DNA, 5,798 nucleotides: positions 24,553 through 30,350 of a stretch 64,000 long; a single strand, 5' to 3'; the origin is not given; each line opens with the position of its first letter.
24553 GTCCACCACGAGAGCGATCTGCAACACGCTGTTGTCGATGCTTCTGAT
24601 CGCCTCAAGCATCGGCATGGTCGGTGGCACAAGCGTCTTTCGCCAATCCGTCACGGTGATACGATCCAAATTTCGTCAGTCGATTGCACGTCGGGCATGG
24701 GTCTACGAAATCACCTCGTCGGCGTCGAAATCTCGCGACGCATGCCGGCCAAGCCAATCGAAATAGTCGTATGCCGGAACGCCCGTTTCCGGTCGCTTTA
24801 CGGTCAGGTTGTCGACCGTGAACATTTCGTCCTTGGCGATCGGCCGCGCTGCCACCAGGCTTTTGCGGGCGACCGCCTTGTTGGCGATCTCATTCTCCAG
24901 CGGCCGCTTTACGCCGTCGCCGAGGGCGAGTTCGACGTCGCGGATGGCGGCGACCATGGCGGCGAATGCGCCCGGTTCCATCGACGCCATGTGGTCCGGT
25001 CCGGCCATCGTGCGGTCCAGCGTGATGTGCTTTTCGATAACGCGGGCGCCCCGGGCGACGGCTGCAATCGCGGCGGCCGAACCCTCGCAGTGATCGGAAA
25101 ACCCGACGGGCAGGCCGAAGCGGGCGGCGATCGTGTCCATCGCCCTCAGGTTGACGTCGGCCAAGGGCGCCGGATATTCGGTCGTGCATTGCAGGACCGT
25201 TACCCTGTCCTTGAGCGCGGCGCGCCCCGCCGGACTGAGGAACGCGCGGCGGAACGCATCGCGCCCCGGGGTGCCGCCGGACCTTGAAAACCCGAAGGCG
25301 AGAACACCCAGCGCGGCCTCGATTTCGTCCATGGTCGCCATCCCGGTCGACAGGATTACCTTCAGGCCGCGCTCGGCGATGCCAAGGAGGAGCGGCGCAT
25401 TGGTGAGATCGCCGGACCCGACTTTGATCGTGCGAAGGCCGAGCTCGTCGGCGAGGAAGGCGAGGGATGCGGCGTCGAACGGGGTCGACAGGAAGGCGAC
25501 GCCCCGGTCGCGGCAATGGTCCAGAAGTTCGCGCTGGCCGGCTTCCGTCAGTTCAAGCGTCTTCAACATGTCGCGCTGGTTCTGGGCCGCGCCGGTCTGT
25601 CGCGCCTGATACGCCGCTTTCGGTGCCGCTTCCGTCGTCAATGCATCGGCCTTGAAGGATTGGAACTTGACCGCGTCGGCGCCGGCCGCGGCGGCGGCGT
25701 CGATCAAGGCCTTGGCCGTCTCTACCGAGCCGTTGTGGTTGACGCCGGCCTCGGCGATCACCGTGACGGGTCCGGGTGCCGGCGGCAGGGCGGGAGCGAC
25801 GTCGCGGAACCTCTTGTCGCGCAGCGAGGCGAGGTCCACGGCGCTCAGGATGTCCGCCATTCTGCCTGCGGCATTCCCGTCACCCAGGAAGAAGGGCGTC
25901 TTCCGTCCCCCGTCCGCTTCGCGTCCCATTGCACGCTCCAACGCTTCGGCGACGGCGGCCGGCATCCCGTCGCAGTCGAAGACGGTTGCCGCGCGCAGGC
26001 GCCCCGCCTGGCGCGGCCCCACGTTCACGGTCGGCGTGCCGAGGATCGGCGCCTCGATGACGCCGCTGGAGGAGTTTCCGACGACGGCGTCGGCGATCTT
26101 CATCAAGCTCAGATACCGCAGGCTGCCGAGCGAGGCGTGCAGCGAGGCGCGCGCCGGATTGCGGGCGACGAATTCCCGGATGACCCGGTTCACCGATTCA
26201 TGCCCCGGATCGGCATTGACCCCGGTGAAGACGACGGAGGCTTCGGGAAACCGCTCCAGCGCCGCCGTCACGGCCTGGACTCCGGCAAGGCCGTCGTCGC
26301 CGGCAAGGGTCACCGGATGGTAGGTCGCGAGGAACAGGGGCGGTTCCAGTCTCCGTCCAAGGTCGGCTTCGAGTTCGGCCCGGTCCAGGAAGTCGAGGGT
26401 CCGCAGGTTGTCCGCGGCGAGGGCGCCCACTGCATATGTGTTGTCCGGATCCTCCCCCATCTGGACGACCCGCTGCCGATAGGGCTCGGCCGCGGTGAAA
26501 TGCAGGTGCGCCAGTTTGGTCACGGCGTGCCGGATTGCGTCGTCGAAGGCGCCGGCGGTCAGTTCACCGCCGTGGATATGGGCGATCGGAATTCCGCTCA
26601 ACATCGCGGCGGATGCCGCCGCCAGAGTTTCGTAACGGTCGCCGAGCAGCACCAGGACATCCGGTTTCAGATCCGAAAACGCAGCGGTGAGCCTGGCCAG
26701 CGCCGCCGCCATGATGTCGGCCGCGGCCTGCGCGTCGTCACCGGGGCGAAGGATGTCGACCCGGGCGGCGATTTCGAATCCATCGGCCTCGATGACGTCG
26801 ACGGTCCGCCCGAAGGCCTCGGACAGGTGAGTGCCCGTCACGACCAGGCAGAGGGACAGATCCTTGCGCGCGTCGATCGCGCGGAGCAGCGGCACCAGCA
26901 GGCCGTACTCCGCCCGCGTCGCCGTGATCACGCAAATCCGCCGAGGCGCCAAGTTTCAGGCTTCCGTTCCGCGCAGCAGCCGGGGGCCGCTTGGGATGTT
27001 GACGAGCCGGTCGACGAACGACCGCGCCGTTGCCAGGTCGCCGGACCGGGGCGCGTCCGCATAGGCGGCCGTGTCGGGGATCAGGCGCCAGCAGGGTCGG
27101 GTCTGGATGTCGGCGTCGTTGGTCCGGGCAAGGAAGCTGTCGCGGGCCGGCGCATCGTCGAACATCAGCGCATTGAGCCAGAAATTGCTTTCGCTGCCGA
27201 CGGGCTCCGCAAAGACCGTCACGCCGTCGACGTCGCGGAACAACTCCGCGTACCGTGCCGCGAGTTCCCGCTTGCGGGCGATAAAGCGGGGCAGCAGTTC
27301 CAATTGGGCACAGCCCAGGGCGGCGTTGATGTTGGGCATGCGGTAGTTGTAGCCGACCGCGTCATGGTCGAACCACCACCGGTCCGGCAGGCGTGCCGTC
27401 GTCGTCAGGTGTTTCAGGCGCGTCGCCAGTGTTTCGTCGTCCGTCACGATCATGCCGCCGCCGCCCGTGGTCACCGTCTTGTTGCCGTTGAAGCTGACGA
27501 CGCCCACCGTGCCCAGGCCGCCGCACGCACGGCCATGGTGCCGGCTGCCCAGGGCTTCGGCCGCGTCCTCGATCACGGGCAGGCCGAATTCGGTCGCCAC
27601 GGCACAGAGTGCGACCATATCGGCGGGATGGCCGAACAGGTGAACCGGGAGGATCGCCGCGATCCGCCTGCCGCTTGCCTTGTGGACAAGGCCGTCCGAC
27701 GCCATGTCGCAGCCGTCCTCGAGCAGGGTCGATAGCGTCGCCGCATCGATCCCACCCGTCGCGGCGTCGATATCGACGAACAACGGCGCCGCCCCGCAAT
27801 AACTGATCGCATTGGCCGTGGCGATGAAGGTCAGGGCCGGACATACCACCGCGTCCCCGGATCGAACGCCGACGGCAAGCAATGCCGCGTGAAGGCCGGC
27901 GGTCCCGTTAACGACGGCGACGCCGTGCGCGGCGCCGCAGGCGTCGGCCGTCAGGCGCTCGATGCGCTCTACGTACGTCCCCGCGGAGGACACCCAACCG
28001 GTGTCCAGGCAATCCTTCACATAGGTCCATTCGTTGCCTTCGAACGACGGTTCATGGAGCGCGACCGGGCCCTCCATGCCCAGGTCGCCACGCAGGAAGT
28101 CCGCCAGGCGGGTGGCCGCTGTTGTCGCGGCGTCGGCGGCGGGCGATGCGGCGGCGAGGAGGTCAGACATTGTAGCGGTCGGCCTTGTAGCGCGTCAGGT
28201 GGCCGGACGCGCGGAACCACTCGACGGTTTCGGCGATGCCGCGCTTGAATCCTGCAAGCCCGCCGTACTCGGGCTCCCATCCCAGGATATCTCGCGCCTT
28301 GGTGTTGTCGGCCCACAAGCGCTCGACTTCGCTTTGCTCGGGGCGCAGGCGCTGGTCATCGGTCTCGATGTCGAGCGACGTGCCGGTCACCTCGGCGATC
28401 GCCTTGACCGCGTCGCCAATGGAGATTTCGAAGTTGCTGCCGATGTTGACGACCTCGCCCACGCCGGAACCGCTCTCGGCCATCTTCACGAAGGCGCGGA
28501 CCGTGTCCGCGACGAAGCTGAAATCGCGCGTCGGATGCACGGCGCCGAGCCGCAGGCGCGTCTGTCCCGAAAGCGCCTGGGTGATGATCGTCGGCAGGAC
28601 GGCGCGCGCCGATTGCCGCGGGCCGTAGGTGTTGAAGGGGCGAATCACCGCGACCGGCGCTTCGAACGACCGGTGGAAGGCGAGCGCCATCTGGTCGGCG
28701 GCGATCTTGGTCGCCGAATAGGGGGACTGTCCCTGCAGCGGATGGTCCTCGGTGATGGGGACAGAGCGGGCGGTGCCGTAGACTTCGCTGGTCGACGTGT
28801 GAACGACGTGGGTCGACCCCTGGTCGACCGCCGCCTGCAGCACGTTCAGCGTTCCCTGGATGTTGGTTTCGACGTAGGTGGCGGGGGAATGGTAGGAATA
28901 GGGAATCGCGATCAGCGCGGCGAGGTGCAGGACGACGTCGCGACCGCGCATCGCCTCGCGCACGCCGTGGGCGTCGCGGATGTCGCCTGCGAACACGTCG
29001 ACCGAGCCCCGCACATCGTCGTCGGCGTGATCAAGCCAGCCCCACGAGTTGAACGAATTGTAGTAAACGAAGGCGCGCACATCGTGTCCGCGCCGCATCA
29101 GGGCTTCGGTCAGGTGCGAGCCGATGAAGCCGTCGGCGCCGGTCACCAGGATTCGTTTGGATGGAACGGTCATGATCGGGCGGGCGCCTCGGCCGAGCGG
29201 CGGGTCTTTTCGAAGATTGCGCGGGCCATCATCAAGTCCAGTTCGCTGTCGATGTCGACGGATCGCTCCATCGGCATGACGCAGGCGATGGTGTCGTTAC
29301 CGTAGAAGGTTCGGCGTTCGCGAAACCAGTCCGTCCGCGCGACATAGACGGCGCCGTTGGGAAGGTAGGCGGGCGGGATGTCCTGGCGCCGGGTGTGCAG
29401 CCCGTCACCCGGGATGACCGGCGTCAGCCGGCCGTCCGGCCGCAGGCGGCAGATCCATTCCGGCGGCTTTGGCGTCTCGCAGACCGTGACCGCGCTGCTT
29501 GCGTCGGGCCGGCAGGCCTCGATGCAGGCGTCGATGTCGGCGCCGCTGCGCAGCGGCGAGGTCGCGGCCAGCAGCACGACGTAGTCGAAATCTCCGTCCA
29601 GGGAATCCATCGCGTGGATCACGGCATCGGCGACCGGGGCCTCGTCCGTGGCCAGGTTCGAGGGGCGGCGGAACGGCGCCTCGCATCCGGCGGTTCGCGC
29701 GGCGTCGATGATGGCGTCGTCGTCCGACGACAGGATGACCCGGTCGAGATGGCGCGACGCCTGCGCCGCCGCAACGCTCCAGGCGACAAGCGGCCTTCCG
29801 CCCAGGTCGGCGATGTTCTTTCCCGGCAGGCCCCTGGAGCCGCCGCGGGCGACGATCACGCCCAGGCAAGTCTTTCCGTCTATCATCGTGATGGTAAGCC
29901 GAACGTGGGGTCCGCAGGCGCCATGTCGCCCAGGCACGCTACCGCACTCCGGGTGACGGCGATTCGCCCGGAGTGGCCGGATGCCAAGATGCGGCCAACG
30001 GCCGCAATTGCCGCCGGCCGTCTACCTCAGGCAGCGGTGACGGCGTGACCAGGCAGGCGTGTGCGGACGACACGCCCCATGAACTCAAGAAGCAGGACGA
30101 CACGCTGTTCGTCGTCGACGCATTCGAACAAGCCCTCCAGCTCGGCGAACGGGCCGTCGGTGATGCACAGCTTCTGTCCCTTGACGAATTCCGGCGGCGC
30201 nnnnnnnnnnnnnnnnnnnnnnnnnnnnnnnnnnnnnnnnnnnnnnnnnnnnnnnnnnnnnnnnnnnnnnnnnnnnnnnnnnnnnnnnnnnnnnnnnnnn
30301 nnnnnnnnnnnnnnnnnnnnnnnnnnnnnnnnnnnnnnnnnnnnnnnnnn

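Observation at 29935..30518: Cis-encoded RfaH paralog followed by its own hairpin and ops site, ahead of a 27-kb operon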

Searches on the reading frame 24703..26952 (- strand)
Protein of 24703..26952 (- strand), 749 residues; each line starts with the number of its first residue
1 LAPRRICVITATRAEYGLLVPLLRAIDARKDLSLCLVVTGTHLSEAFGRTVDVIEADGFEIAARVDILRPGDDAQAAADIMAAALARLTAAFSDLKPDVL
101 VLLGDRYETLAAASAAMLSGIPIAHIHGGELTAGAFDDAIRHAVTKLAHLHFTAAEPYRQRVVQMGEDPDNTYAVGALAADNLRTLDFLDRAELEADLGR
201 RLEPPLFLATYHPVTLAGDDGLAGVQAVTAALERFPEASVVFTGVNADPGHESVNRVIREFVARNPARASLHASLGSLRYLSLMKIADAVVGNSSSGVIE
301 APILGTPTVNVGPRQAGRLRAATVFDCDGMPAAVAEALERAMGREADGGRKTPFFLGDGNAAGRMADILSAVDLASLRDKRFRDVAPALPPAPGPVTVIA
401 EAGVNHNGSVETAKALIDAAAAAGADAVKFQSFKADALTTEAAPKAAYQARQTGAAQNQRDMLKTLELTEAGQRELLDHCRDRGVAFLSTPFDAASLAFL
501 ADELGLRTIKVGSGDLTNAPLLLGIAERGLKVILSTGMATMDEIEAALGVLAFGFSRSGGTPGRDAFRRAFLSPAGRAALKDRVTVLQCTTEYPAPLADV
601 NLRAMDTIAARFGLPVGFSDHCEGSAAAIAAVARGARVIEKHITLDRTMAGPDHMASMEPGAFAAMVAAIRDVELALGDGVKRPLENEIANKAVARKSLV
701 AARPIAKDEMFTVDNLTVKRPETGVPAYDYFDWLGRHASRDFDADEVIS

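Call 54: search_protein_families(library=pfam, proteins=[window:24703-26952:-], max_evalue=0.00001)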
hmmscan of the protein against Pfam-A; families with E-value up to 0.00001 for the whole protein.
window:24703-26952:- (749 aa): 3 families
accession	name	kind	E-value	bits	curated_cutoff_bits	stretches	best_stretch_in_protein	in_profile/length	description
PF03102.20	NeuB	-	6.6e-89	297.9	22.1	1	416-682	1-241/241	NeuB family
PF02350.25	Epimerase_2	-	2.2e-77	260.7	30.6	1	25-369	2-346/347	UDP-N-acetylglucosamine 2-epimerase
PF08666.17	SAF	-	8.9e-08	33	21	1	697-748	2-57/63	SAF domain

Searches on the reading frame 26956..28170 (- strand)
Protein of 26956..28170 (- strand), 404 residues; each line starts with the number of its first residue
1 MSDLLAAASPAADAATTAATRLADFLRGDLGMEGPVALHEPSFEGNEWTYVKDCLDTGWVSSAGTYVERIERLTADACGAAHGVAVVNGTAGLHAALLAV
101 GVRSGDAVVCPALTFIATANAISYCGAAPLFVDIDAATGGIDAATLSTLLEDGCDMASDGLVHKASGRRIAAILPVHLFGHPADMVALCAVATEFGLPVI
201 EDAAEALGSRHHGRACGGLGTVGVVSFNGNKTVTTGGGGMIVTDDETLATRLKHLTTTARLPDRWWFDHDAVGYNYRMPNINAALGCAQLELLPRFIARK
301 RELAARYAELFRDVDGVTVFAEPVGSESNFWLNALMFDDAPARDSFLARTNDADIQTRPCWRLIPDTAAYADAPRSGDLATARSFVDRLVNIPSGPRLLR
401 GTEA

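Call 4: search_protein_families(library=pfam, proteins=[window:26956-28170:-])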
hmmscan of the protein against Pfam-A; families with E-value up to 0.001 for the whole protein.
window:26956-28170:- (404 aa): 2 families
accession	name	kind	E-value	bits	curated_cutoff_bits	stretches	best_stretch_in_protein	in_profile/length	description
PF01041.23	DegT_DnrJ_EryC1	-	4.7e-91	306.1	19.8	1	46-398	6-347/360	DegT/DnrJ/EryC1/StrS aminotransferase family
PF01212.27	Beta_elim_lyase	-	0.00014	21.7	27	1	67-319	34-273/288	Beta-eliminating lyase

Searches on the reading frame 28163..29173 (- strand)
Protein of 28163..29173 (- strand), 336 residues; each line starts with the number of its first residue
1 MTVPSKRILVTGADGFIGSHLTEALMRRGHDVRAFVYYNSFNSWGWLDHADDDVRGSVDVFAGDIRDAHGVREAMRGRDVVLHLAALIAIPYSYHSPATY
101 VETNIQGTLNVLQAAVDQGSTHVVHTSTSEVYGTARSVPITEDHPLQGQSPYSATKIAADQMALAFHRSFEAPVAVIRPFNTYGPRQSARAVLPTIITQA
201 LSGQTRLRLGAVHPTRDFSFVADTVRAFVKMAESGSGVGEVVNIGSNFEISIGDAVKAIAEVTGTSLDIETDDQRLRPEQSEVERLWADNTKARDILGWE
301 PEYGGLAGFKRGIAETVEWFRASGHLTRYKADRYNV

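Call 4: search_protein_families(library=pfam, proteins=[window:28163-29173:-])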
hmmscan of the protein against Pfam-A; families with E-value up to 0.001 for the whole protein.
window:28163-29173:- (336 aa): 9 families
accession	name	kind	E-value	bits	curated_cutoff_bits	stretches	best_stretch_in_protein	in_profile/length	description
PF16363.11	GDP_Man_Dehyd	-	1.4e-72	245.4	27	1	9-304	1-324/332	GDP-mannose 4,6 dehydratase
PF01370.27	Epimerase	-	4.3e-57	193.7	20.9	1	8-245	1-240/240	NAD dependent epimerase/dehydratase family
PF01073.25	3Beta_HSD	-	1.5e-24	86.9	22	1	9-229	1-226/280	3-beta hydroxysteroid dehydrogenase/isomerase family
PF02719.21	Polysacc_synt_2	-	3e-18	66.5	20.2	1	8-290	1-277/293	Polysaccharide biosynthesis protein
PF07993.18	NAD_binding_4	-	3.3e-15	56.4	20.1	1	10-184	1-209/258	Male sterility protein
PF04321.23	RmlD_sub_bind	-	1.3e-12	47.8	27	1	7-185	2-154/287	RmlD substrate binding domain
PF13460.12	NAD_binding_10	-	4.2e-10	40.2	27.2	1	12-161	1-129/184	NAD(P)H-binding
PF05368.20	NmrA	-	2e-08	34.7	27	1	5-128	2-107/298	NmrA-like family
PF00106.31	adh_short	-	1.5e-07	31.5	26.6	1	6-169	1-166/195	short chain dehydrogenase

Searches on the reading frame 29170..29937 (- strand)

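Call 4: search_protein_families(library=pfam, proteins=[window:29170-29937:-])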
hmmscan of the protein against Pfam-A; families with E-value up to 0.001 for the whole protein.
window:29170-29937:- (255 aa): 3 families
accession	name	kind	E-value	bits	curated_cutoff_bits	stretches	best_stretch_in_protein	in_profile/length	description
PF02348.25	CTP_transf_3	-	1e-19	71.7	22.6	1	26-146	2-118/217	Cytidylyltransferase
PF12804.13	NTP_transf_3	-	9.9e-06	26.3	27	1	33-158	8-127/160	MobA-like NTP transferase domain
PF01128.25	IspD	-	8.9e-05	22.8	27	1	40-152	20-127/221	2-C-methyl-D-erythritol 4-phosphate cytidylyltransferase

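Call 5: search_protein_families(library=ncbifam, proteins=[window:29170-29937:-], max_evalue=0.01)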
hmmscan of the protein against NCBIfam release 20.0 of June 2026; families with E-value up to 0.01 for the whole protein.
window:29170-29937:- (255 aa): 10 families
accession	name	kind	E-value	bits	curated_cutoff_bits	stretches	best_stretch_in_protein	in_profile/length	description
TIGR03584.1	PseF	equivalog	5.5e-41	140.6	205.7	1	26-243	2-221/222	pseudaminic acid cytidylyltransferase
NF003952.0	PRK05450.1-5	subfamily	2.5e-14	53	193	1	23-153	2-127/250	3-deoxy-manno-octulosonate cytidylyltransferase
NF003950.0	PRK05450.1-3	subfamily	8.3e-12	45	234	1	24-150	3-125/248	3-deoxy-manno-octulosonate cytidylyltransferase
NF009905.0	PRK13368.1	subfamily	2.3e-11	43.5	255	1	24-152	3-124/243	3-deoxy-manno-octulosonate cytidylyltransferase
NF003948.0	PRK05450.1-1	equivalog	1.5e-07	30.9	281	1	24-144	6-122/248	3-deoxy-manno-octulosonate cytidylyltransferase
TIGR00466.1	kdsB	equivalog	2.5e-06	27.1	155.2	1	27-89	6-67/241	3-deoxy-manno-octulosonate cytidylyltransferase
NF010933.0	PRK14353.1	equivalog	4.7e-05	22.2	505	1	23-161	5-143/453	bifunctional UDP-N-acetylglucosamine diphosphorylase/glucosamine-1-phosphate N-acetyltransferase GlmU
NF010938.0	PRK14358.1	equivalog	0.00014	20.5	500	1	40-153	27-134/481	bifunctional N-acetylglucosamine-1-phosphate uridyltransferase/glucosamine-1-phosphate acetyltransferase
TIGR00453.1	ispD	equivalog_domain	0.00034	20.1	181.3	1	39-152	16-127/219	2-C-methyl-D-erythritol 4-phosphate cytidylyltransferase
NF010935.0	PRK14355.1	equivalog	0.0072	15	718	1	40-153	23-131/459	bifunctional UDP-N-acetylglucosamine diphosphorylase/glucosamine-1-phosphate N-acetyltransferase GlmU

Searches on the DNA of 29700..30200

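Call 28: search_rna_families(source=window, start=29700, end=30200, threshold=evalue, max_evalue=10, show_alignments=3)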
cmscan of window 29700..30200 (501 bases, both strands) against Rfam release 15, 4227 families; matches with E-value up to 10: 8.
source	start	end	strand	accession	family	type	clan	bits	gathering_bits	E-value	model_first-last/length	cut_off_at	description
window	29943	30032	-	RF02829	Scr4115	Gene; sRNA;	-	20.8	58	2.4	1-109/109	no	Streptomyces RNA 4115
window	29935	29969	-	RF01707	JUMPstart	Cis-reg;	-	15.1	35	2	1-38/38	no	JUMPstart RNA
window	29992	30060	-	RF03691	mir-2765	Gene; miRNA;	-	14.9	58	4.6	1-83/83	no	mir-2765 microRNA precursor family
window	29974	30063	-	RF02246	Six3os1_1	Gene; lncRNA;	-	14.5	50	0.85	1-87/87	no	Six3os1 conserved region 1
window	29946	30060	+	RF02605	scr5239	Gene; sRNA;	-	13.5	64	7.5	1-158/158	no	Streptomyces sRNA scr5239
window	29701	29888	-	RF02690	BTH_s1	Gene; sRNA;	-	13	74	1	1-205/205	no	Burkholderia sRNA 1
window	29905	30006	+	RF01721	Pseudomon-groES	Cis-reg;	-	13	50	7.3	1-111/111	no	Pseudomon-groES RNA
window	29903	30008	+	RF02467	Ms_IGR-2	Gene; sRNA;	-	12.9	45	3.8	1-82/82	no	Mycobacterium sRNA Ms_IGR-2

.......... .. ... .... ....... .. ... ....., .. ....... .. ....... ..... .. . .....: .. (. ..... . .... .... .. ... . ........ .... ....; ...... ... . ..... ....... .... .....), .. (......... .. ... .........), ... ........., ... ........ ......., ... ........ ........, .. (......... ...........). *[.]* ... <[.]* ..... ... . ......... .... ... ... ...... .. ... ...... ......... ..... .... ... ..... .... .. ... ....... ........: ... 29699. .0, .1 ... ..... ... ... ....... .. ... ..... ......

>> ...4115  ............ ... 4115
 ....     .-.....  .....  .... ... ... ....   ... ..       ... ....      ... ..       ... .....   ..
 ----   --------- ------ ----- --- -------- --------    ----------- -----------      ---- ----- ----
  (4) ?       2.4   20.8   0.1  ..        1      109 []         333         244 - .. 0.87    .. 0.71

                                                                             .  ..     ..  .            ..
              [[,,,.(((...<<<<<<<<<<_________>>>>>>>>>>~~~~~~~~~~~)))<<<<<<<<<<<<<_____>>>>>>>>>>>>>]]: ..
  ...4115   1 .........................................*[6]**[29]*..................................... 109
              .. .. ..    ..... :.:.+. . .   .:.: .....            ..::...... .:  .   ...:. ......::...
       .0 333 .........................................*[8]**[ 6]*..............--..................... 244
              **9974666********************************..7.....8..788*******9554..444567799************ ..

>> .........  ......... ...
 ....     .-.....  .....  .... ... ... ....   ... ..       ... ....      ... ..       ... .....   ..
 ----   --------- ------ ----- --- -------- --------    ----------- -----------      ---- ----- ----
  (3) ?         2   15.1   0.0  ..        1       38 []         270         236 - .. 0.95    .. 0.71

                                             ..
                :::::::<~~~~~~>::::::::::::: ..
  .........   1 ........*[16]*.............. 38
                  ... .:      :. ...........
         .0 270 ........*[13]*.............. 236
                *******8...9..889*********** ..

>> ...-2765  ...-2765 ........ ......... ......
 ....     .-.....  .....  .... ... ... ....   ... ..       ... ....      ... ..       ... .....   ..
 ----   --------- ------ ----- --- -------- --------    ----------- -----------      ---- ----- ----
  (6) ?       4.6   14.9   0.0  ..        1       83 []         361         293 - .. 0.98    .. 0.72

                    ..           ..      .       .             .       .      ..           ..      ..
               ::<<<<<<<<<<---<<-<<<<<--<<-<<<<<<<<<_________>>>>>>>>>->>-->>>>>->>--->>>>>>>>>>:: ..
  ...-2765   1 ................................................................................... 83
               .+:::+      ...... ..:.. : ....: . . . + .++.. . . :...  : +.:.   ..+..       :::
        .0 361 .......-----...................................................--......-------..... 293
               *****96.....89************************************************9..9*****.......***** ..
